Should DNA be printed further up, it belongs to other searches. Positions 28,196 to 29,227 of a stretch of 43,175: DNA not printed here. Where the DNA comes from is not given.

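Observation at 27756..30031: Decaprenyl-phospho-arabinose-like donor operon (UbiA / DprE2-like SDR / HAD phosphatase) without a DprE1 partner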

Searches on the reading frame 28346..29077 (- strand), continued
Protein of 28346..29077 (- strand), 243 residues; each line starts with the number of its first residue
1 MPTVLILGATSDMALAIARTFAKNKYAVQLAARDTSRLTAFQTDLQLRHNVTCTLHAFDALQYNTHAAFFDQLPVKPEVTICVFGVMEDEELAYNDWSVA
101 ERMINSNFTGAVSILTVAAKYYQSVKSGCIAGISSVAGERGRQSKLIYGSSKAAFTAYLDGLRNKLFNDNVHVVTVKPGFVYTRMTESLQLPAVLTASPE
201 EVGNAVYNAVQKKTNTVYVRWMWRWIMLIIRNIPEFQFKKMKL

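Call 21: search_solved_structures(query=L025:8661-9995:+, max_evalue=0.00001, show_alignments=1)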
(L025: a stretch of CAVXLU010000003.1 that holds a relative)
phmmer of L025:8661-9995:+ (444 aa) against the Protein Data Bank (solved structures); distinct sequences matched with E-value up to 0.00001: 25.
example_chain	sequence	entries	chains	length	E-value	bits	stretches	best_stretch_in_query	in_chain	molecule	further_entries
21gq_A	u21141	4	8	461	1.4e-84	287.8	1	37-439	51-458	Decaprenylphosphoryl-beta-D-ribose oxidase | Oxidoreductase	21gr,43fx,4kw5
6hfv_A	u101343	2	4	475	1.6e-84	287.7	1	37-439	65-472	Decaprenylphosphoryl-beta-D-ribose oxidase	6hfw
5oep_A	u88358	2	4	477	1.6e-84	287.7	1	37-439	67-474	Decaprenylphosphoryl-beta-D-ribose oxidase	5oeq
4p8c_A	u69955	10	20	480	1.6e-84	287.6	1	37-439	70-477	Probable decaprenylphosphoryl-beta-D-ribose oxidase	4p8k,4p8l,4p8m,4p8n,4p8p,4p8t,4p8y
4fdn_A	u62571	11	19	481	1.6e-84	287.6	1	37-439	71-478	oxidoreductase DprE1 | Probable decaprenylphosphoryl-beta-D-ribose oxidase | decaprenylphosphoryl-beta-D-ribose oxidase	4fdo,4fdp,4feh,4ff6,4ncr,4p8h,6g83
5oel_A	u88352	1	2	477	7.7e-84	285.4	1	37-439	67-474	Decaprenylphosphoryl-beta-D-ribose oxidase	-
21gt_B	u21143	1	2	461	9.6e-84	285.1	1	37-439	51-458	Decaprenylphosphoryl-beta-D-ribose oxidase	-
4aut_A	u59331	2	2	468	1.9e-83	284.1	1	35-441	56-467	DECAPRENYL-PHOSPHORYL-BETA-D-RIBOFURANOSE-2-OXIDOREDUCTASE | DprE1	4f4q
4g3t_A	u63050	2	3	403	9.2e-81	275.3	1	61-441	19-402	oxidoreductase DprE1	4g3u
6lpn_A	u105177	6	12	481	5.8e-10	41.9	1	46-171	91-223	D-2-hydroxyglutarate dehydrogenase, mitochondrial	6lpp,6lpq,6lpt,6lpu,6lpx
6c80_A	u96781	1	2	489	4.8e-09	38.9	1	42-176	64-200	cytokinin oxidase LuCKX1.1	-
4o95_A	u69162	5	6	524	1.3e-08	37.4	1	103-177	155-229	Cytokinin dehydrogenase 4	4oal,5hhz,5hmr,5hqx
2exr_A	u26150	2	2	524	1.4e-08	37.4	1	75-174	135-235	Cytokinin dehydrogenase 7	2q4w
6yao_A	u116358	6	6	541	1.6e-08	37.2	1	103-177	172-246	Cytokinin dehydrogenase 4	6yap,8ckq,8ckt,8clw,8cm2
8ot8_A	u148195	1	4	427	2e-08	36.8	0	6-210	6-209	FAD-binding protein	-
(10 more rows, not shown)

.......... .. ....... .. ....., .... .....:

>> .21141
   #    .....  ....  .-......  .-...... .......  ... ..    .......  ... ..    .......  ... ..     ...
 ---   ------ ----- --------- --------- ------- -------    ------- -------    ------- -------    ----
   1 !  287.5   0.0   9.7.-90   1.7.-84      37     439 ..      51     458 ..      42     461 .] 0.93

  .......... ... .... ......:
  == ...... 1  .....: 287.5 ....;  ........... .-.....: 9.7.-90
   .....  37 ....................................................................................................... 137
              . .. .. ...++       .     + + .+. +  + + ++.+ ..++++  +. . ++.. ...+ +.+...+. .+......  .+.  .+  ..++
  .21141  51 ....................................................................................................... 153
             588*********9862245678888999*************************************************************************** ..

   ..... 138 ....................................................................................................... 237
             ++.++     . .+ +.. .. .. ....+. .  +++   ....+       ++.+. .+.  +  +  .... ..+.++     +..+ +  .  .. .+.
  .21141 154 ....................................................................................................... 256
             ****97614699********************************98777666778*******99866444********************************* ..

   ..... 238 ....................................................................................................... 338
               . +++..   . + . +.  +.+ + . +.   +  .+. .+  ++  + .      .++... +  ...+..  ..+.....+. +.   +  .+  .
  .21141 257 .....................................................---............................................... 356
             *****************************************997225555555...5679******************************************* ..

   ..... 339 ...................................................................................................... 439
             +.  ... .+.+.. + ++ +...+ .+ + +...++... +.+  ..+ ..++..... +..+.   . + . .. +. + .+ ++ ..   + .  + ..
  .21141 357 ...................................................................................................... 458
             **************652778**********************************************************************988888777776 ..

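Call 24: find_homologous_proteins(query=L007:8562-9950:+, max_evalue=1e-20)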
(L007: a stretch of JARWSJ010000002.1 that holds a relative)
Query L007:8562-9950:+ (462 aa): 8000 proteins with E <= 1e-20 among 8000 candidates; the best 120 are listed.
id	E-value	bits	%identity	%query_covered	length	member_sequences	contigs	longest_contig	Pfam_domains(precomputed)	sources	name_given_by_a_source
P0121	0.0e+0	1024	95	100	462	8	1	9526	PF01565.29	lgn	-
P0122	1.2e-262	890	84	98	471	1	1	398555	PF01565.29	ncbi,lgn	-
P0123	3.1e-255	865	85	96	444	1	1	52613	PF01565.29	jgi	jgi:decaprenylphospho-beta-D-ribofuranose 2-oxidase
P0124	1.1e-250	850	80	96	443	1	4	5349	PF01565.29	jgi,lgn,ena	-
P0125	2.5e-250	849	80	96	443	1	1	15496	PF01565.29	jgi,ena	-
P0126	2.8e-250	849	81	96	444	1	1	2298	PF01565.29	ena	-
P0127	4.0e-250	848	80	96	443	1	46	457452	PF01565.29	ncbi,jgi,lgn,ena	jgi:decaprenylphospho-beta-D-ribofuranose 2-oxidase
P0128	8.9e-250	847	81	96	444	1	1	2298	PF01565.29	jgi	-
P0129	1.6e-249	846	81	96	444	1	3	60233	PF01565.29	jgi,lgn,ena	-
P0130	1.9e-249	846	81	96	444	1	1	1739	PF01565.29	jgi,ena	-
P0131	5.5e-249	845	81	96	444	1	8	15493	PF01565.29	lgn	-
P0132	3.1e-248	842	80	96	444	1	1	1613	PF01565.29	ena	-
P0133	3.6e-248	842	80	96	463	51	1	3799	PF01565.29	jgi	jgi:decaprenylphospho-beta-D-ribofuranose 2-oxidase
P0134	1.2e-247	840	80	96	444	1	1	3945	PF01565.29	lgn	-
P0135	1.4e-247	840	81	96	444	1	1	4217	PF01565.29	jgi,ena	jgi:FAD/FMN-containing dehydrogenase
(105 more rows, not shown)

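Call 42: find_related_loci(query=A3, collection=metagenome_contigs, flank=6000)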
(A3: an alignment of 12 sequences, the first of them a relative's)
Query A3 (462 aa) in metagenome_contigs; peptide patterns used: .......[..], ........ (x = any residue, [..] = any of these).
600 stretches matched a pattern (row limit reached: there are more); 479 encode a relative of the query (tblastn E <= 1e-3); the best 80 are kept; 80 distinct loci.
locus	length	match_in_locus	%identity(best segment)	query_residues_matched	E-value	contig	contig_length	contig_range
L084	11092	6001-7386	95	1-462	0e+0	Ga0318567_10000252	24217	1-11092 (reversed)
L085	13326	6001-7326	81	1-442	0e+0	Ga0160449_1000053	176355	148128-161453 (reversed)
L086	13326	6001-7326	79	1-442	0e+0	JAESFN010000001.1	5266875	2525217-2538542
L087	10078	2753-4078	81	1-442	0e+0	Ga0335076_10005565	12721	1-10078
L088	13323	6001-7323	80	2-442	0e+0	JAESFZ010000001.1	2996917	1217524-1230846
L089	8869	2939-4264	80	1-442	0e+0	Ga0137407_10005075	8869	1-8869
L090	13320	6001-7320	79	4-443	0e+0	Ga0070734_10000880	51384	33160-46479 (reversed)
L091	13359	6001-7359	79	1-453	0e+0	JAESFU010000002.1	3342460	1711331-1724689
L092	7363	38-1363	80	1-442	0e+0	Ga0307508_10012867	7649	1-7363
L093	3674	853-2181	78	1-443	0e+0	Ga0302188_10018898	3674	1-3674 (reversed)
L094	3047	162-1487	78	1-442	0e+0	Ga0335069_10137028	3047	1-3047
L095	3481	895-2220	78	1-442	0e+0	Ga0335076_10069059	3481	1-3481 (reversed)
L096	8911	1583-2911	78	1-443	0e+0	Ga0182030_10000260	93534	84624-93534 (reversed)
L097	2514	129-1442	80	1-438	0e+0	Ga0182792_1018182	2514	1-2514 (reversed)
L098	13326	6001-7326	80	1-442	0e+0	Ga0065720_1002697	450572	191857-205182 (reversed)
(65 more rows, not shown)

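Call 45: search_protein_families(library=ncbifam, proteins=[L083:10707-12065:-, L083:7937-9505:-, L083:12751-14022:+, L067:1639-3000:-, L067:4195-4857:+, L067:5089-7218:+, L071:2993-4411:+, L068:8150-9856:-, L068:10736-11443:-, L068:6220-8169:+], max_evalue=0.00001)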
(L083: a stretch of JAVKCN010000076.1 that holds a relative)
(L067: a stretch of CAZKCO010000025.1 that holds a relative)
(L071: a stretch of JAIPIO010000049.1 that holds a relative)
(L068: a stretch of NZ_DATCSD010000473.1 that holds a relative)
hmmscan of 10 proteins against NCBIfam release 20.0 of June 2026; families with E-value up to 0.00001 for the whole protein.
L083:10707-12065:- (452 aa): 6 families
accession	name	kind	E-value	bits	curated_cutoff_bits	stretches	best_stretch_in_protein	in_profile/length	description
NF053785.1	DcplphribOxDprE1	equivalog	7.7e-144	480.2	500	1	6-444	3-449/449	decaprenylphosphoryl-beta-D-ribose oxidase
TIGR01679.1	bact_FAD_ox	subfamily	4.6e-19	68.6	292.25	1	16-203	10-194/419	FAD-linked oxidoreductase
TIGR01678.1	FAD_lactone_ox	subfamily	2.3e-17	63.1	396.8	1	40-178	42-178/438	sugar 1,4-lactone oxidase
TIGR00387.1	glcD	equivalog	7.1e-10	38.3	567.9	1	38-178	23-170/413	glycolate oxidase subunit GlcD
NF049975.1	2HglutDHaseYdiJ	equivalog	4.2e-09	34.7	1350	1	37-157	79-200/1018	D-2-hydroxyglutarate dehydrogenase YdiJ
TIGR01677.1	pln_FAD_oxido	subfamily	4.5e-09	35.3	383.1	0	57-201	83-234/560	FAD-dependent oxidoreductase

L083:7937-9505:- (522 aa): 3 families
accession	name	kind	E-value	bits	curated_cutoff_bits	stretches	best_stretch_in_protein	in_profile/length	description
NF009774.0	PRK13271.1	subfamily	2.3e-181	604.5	560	1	23-518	40-535/569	alpha,alpha-trehalase TreA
NF009775.0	PRK13272.1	equivalog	2.8e-179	597.3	941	1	25-518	44-536/558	alpha,alpha-trehalase TreA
NF009773.0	PRK13270.1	subfamily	2.1e-176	587.7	512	1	29-518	57-545/549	alpha,alpha-trehalase TreF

L083:12751-14022:+ (423 aa): 56 families (the best 25 are shown)
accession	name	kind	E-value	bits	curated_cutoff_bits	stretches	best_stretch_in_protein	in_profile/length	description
NF009881.0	PRK13341.1-2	equivalog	3e-125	418.8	651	1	4-413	15-431/736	AAA family ATPase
NF009883.0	PRK13341.1-4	equivalog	2.5e-115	386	668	1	3-413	17-434/729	AAA family ATPase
NF009880.0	PRK13341.1-1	equivalog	5e-105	352.1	891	1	5-422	6-411/599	AAA family ATPase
NF009882.0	PRK13341.1-3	equivalog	3.1e-102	342.9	1197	1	4-412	17-432/734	AAA family ATPase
NF011289.0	PRK14700.1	equivalog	4.8e-67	226.2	570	1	116-414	3-292/300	recombination factor protein RarA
TIGR02397.1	dnaX_nterm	equivalog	1.2e-19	70.8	250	2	74-208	94-228/355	DNA polymerase III subunit gamma/tau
NF001679.0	PRK00440.1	equivalog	6.6e-19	68.1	303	1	6-214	7-220/322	replication factor C small subunit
NF000868.0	PRK00080.1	equivalog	7.7e-18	64.5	282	1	9-124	17-133/330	Holliday junction branch migration DNA helicase RuvB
NF004549.0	PRK05896.1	equivalog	1.1e-16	60.7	578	1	74-204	96-226/642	DNA polymerase III subunits gamma and tau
NF011512.0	PRK14950.1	equivalog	3.8e-16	59.4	593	1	74-216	97-236/585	DNA polymerase III subunits gamma and tau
NF011524.0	PRK14963.1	equivalog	7.6e-16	58.3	601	2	79-166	101-189/647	DNA polymerase III subunits gamma and tau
TIGR00635.1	ruvB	equivalog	2.4e-15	56.4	299.05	1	38-119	27-107/305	Holliday junction branch migration DNA helicase RuvB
TIGR02902.1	spore_lonB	equivalog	4.4e-15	55.3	723.3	1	5-69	53-114/531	ATP-dependent protease LonB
TIGR02903.1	spore_lon_C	equivalog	5.7e-15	54.9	678.8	1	123-225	325-428/615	Lon family ATP-dependent protease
NF011510.0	PRK14948.1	equivalog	8.5e-15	54.5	593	2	75-203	101-232/640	DNA polymerase III subunit gamma/tau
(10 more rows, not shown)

L067:1639-3000:- (453 aa): 8 families
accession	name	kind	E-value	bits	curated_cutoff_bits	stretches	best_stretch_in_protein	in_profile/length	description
NF053785.1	DcplphribOxDprE1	equivalog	7.1e-131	437.5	500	1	5-446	3-449/449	decaprenylphosphoryl-beta-D-ribose oxidase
TIGR01679.1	bact_FAD_ox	subfamily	2.1e-22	79.6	292.25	2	42-205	39-197/419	FAD-linked oxidoreductase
TIGR01678.1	FAD_lactone_ox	subfamily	3.9e-18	65.6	396.8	1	44-438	47-437/438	sugar 1,4-lactone oxidase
TIGR01677.1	pln_FAD_oxido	subfamily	1.1e-13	50.5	383.1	1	58-218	85-250/560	FAD-dependent oxidoreductase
TIGR00387.1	glcD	equivalog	1.1e-09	37.7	567.9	1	32-152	17-140/413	glycolate oxidase subunit GlcD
NF049975.1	2HglutDHaseYdiJ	equivalog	3e-07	28.6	1350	1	36-156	79-200/1018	D-2-hydroxyglutarate dehydrogenase YdiJ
NF041227.1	BagG_FevA2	exception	5.4e-07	28.6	850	1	54-181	85-211/455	bagremycin/ferroverdin biosynthesis FAD-dependent oxygenase BagG/FevA2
NF041226.1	BagK_FevA1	equivalog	8.8e-07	27.7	800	0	47-177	74-203/453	bagremycin/ferroverdin biosynthesis FAD-dependent oxygenase BagK/FevA1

L067:4195-4857:+ (220 aa): 6 families
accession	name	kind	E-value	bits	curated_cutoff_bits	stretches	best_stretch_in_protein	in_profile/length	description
NF001453.0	PRK00312.1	equivalog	3.4e-65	219.7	188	1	13-218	10-216/217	protein-L-isoaspartate(D-aspartate) O-methyltransferase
NF010549.0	PRK13942.1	equivalog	1.4e-59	201.2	282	1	13-218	7-214/215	protein-L-isoaspartate O-methyltransferase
TIGR00080.1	pimt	equivalog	7.2e-56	189.4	159.05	1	14-215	7-212/216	protein-L-isoaspartate O-methyltransferase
TIGR04364.1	methyltran_FxLD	equivalog_domain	7.6e-37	127.3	320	1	13-215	4-216/394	methyltransferase, FxLD system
TIGR04188.1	methyltr_grsp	subfamily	2.9e-31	109.1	380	1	67-198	91-225/363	ATP-grasp peptide maturase system methyltransferase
NF010550.0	PRK13943.1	equivalog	1.4e-28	100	359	1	13-195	6-198/322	protein-L-isoaspartate O-methyltransferase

L067:5089-7218:+ (709 aa): 64 families (the best 25 are shown)
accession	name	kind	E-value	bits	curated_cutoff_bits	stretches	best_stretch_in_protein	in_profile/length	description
NF053520.1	HK_Porph_FimS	equivalog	2.8e-53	181.1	600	3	456-688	380-614/618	sensor histidine kinase FimS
NF046044.1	PnpS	equivalog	1.6e-45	155.8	400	1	360-690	61-390/390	two-component system histidine kinase PnpS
TIGR02966.1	phoR_proteo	equivalog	1.3e-44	152.6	334.2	1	417-686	62-330/333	phosphate regulon sensor histidine kinase PhoR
NF008312.0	PRK11100.1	equivalog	2.9e-40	138.5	356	1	388-692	175-475/477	two-component system sensor histidine kinase CreC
NF033092.0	HK_WalK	equivalog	3.7e-36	124.9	725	1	464-690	366-593/594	cell wall metabolism sensor histidine kinase WalK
NF041832.1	near_NosP_CTERM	subfamily_domain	1.4e-33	116.5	400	1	471-695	8-229/370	NahK/ErcS family hybrid sensor histidine kinase/response regulator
NF033091.0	HK_VanS_ACDEFG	equivalog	1.4e-30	106.4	400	1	402-678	6-282/293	vancomycin resistance histidine kinase VanS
NF006800.0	PRK09303.1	equivalog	1.3e-29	103.3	342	1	418-690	98-376/383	histidine kinase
NF007793.0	PRK10490.1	equivalog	1.4e-29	102.8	1123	1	458-701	651-892/895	two-component system sensor histidine kinase KdpD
NF047465.1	hybrid_HK_LvrA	exception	5.6e-29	100.7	1200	1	433-705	165-436/819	hybrid histidine kinase/response regulator LvrA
NF041735.1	hist_kin_RppB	equivalog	2.9e-28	98.8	400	1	477-689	223-437/438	two-component system sensor histidine kinase RppB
NF045911.1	TCSHisKinNblS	equivalog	3.6e-28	98.3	1000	1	465-687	383-616/621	two-component system sensor histidine kinase NblS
NF041947.1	LuxQ_Vibrio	equivalog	4.8e-27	94.2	1200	1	435-696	434-701/843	quorum-sensing autoinducer 2 sensor kinase/phosphatase LuxQ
NF047874.1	MASE3_PAS_HK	subfamily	7.5e-27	94.4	560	1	443-698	371-632/655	MASE3 domain-containing sensor histidine kinase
NF008302.0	PRK11091.1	equivalog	9.5e-27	93.5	838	1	460-693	273-507/779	aerobic respiration two-component sensor histidine kinase ArcB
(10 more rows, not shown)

L071:2993-4411:+ (472 aa): 9 families
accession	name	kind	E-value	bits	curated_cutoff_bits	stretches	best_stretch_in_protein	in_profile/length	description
NF058561.1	BT_2158_fam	equivalog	8.8e-47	159.8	750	1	18-296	1-277/487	glycoside 3-dehydrogenase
TIGR04380.1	myo_inos_iolG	equivalog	3.3e-26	92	355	1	51-211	3-155/330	inositol 2-dehydrogenase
NF040723.1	UDP-GlcNAcDh_Arch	equivalog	6.9e-22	78.3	450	1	51-203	2-145/302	UDP-N-acetylglucosamine 3-dehydrogenase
NF052479.1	LevoglcsnDh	equivalog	5e-21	74.8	650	1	49-199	3-154/386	levoglucosan dehydrogenase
NF008607.0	PRK11579.1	subfamily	4.6e-14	52.2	330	1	48-211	3-157/346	oxidoreductase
NF052679.1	InsChiInosDhIolG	equivalog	7.4e-14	51.5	540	1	51-202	4-151/343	bifunctional inositol 2-dehydrogenase/D-chiro-inositol 1-dehydrogenase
NF041392.1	XylDh_Gfo6_Halo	equivalog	2.7e-12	46.1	350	1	47-199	14-163/350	D-xylose 1-dehydrogenase Gfo6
NF058563.1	BT_2159_fam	equivalog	3.1e-08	33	650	1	51-203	2-147/350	disaccharide 3-dehydrogenase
NF007574.0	PRK10206.1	equivalog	4.5e-08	32.5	352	1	108-213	55-160/345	oxidoreductase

L068:8150-9856:- (568 aa): 1 family
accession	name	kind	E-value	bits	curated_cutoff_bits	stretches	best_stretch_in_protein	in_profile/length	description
NF009784.2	PRK13279.1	equivalog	2.8e-20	72.4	567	1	34-396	25-369/539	lipid IV(A) 4-amino-4-deoxy-L-arabinosyltransferase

L068:10736-11443:- (235 aa): 3 families
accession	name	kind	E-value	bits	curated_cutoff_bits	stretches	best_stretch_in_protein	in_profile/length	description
NF009044.0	PRK12378.1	subfamily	1.6e-91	306.3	196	1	1-234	1-236/239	YebC/PmpR family DNA-binding transcriptional regulator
TIGR01033.1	TIGR01033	subfamily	4.6e-82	275.3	208.75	1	4-234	6-237/238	YebC/PmpR family DNA-binding transcriptional regulator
NF001030.0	PRK00110.1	equivalog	4e-77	259.1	243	1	8-234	10-234/245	YebC/PmpR family DNA-binding transcriptional regulator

L068:6220-8169:+ (649 aa): 3 families
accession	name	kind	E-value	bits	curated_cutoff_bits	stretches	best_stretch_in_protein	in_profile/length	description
NF053595.1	LptchSynLtaSGpos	equivalog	4.7e-24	84.9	970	1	274-574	236-550/626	lipoteichoic acid synthase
NF009027.0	PRK12363.1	equivalog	2.4e-12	46.4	572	1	357-571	238-462/703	phosphoglycerol transferase I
NF003000.0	PRK03776.1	equivalog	4.6e-11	41.5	574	1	352-502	227-397/763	phosphatidylglycerol--membrane-oligosaccharide glycerophosphotransferase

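Call 65: search_protein_families(library=ncbifam, proteins=[L025:10001-10732:+, L071:2265-2996:+, L083:9992-10726:+, L076:10001-10732:+], max_evalue=1e-30)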
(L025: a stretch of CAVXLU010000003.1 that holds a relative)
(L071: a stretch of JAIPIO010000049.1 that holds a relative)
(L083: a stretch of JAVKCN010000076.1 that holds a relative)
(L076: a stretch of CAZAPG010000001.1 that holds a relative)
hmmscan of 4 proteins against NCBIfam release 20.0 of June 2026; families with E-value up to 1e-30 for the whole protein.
L025:10001-10732:+ (243 aa): 3 families
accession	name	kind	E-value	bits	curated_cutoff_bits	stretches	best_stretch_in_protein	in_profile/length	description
NF005489.0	PRK07102.1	equivalog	4.1e-98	327.8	267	1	1-243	1-243/243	SDR family oxidoreductase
NF053786.1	DcplherypntRedDprE2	equivalog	1e-57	195.7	250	1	3-242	10-251/252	decaprenylphospho-beta-D-erythro-pentofuranosid-2-ulose 2-reductase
NF004110.0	PRK05599.1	equivalog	5.2e-41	140.8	362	1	3-241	2-244/246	SDR family oxidoreductase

L071:2265-2996:+ (243 aa): 4 families
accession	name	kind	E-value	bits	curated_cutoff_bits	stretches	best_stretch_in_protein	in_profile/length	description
NF005489.0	PRK07102.1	equivalog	1.3e-103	345.9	267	1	1-243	1-243/243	SDR family oxidoreductase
NF053786.1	DcplherypntRedDprE2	equivalog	2.7e-67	227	250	1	2-242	9-251/252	decaprenylphospho-beta-D-erythro-pentofuranosid-2-ulose 2-reductase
NF004110.0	PRK05599.1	equivalog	1.8e-46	158.7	362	1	3-241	2-244/246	SDR family oxidoreductase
NF005437.0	PRK07024.1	equivalog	1e-31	110.3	266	1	2-240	5-245/259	SDR family oxidoreductase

L083:9992-10726:+ (244 aa): 5 families
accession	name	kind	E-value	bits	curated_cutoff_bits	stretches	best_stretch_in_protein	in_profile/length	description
NF005489.0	PRK07102.1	equivalog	9.9e-103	342.9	267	1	3-244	2-243/243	SDR family oxidoreductase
NF053786.1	DcplherypntRedDprE2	equivalog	1.1e-61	208.6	250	1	3-243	9-251/252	decaprenylphospho-beta-D-erythro-pentofuranosid-2-ulose 2-reductase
NF004110.0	PRK05599.1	equivalog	4.2e-43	147.7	362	1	4-242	2-244/246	SDR family oxidoreductase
NF005437.0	PRK07024.1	equivalog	9.1e-34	117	266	1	3-242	5-246/259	SDR family oxidoreductase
NF006099.0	PRK08251.1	equivalog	9.6e-31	106.9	253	0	2-242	4-249/250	SDR family oxidoreductase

L076:10001-10732:+ (243 aa): 4 families
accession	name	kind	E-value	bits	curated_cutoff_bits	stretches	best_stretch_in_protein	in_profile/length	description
NF005489.0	PRK07102.1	equivalog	1.2e-106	355.7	267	1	1-243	1-243/243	SDR family oxidoreductase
NF053786.1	DcplherypntRedDprE2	equivalog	4.2e-64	216.6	250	1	2-242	9-251/252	decaprenylphospho-beta-D-erythro-pentofuranosid-2-ulose 2-reductase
NF004110.0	PRK05599.1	equivalog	9.1e-47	159.7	362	1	3-241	2-244/246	SDR family oxidoreductase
NF005437.0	PRK07024.1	equivalog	9.1e-35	120.3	266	1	2-241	5-246/259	SDR family oxidoreductase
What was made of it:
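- On DprE2 (decaprenylphospho-2-keto-pentose 2-reductase): DprE1-adjacent SDRs from four other lineages show the same pattern (call 65).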

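Call 86: search_protein_representatives(protein=P0127)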
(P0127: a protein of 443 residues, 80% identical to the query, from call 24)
Query: 443 residues. Proteins with E-value up to 0.001 (for the whole library): 8101; up to 1e-10: 4159; up to 1e-30: 1915. The best 150 are listed.
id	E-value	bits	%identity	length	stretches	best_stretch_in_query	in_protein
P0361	3.4e-163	560.1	57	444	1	6-439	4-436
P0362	4.4e-156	536.7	52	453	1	4-442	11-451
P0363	5.7e-151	519.8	52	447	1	4-440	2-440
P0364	9.5e-148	509.2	64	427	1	1-327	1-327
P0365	1.5e-142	492.1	49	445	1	4-442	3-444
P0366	2.7e-137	474.8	50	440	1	5-439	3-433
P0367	1.6e-134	465.6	50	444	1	4-439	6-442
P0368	4.6e-132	457.5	49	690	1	1-442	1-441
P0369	9.3e-131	453.2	46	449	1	4-442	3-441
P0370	1.2e-130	452.9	49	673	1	2-442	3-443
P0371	3.5e-130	451.3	46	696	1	4-442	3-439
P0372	3.5e-130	451.3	48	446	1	5-441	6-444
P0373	2.2e-129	448.7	51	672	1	6-411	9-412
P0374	7.6e-129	446.9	48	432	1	5-439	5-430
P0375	1.2e-128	446.3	45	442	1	5-442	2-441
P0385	5.9e-123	427.5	46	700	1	6-439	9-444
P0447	1.9e-105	369.8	46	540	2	5-243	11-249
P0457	5.9e-104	364.9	45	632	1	60-428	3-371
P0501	4.7e-98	345.4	41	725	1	5-421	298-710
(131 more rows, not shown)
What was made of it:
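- Tried and rejected: DprE1 representative search (call 86).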
